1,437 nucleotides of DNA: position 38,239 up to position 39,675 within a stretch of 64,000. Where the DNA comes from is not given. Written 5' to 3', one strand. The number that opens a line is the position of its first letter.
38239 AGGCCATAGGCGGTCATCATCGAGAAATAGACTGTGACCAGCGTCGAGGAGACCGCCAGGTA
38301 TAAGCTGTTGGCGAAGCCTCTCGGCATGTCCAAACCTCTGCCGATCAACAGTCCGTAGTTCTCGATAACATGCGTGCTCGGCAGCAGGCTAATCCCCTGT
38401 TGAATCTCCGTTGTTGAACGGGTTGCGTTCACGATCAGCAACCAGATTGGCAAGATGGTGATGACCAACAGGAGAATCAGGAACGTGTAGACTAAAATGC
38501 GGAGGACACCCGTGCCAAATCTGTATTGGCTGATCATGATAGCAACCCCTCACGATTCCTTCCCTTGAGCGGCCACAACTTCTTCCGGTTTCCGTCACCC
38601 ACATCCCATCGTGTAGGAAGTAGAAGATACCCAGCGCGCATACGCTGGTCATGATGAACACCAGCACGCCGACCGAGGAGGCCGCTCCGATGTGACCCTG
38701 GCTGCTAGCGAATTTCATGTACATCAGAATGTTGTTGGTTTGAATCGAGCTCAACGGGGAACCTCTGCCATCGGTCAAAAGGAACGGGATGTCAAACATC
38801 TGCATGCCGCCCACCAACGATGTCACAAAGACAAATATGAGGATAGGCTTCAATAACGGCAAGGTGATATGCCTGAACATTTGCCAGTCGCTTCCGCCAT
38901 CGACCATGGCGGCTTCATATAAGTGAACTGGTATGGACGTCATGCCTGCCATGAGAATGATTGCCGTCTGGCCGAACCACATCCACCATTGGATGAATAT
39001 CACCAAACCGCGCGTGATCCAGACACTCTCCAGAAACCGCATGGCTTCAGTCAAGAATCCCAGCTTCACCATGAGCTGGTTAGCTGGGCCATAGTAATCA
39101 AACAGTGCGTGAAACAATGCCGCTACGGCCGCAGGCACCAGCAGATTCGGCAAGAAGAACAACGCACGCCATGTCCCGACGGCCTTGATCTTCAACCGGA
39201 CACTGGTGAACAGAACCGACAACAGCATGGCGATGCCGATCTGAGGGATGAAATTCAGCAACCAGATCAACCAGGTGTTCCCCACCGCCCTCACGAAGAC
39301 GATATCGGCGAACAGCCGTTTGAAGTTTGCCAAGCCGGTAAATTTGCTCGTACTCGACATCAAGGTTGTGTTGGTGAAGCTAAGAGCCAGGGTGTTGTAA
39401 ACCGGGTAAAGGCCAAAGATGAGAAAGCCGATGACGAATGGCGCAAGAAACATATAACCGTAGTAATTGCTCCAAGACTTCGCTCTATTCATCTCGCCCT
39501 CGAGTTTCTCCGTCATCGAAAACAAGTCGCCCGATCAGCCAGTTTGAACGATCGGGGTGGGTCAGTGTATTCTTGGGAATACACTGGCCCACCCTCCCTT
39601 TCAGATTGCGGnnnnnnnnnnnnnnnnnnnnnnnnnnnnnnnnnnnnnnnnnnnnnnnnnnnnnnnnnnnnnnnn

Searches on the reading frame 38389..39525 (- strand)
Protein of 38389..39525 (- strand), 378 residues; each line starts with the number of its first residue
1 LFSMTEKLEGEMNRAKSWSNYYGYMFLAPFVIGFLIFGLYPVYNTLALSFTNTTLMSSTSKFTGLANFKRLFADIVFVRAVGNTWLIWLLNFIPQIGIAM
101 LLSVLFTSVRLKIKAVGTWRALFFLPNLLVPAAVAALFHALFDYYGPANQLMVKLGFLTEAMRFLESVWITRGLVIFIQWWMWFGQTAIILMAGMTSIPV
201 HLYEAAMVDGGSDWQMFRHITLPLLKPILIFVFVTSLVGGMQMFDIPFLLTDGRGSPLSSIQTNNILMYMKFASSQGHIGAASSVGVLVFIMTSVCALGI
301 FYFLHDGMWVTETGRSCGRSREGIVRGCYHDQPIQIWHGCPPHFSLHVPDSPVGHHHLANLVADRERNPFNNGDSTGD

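Call 66: search_protein_families(library=pfam, proteins=[window:38389-39525:-])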
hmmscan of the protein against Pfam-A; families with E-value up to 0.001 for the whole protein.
window:38389-39525:- (378 aa): 1 family
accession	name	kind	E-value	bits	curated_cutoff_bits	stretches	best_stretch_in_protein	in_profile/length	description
PF00528.27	BPD_transp_1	-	4.6e-09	36.7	26.4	1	85-307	22-181/184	Binding-protein-dependent transport system inner membrane component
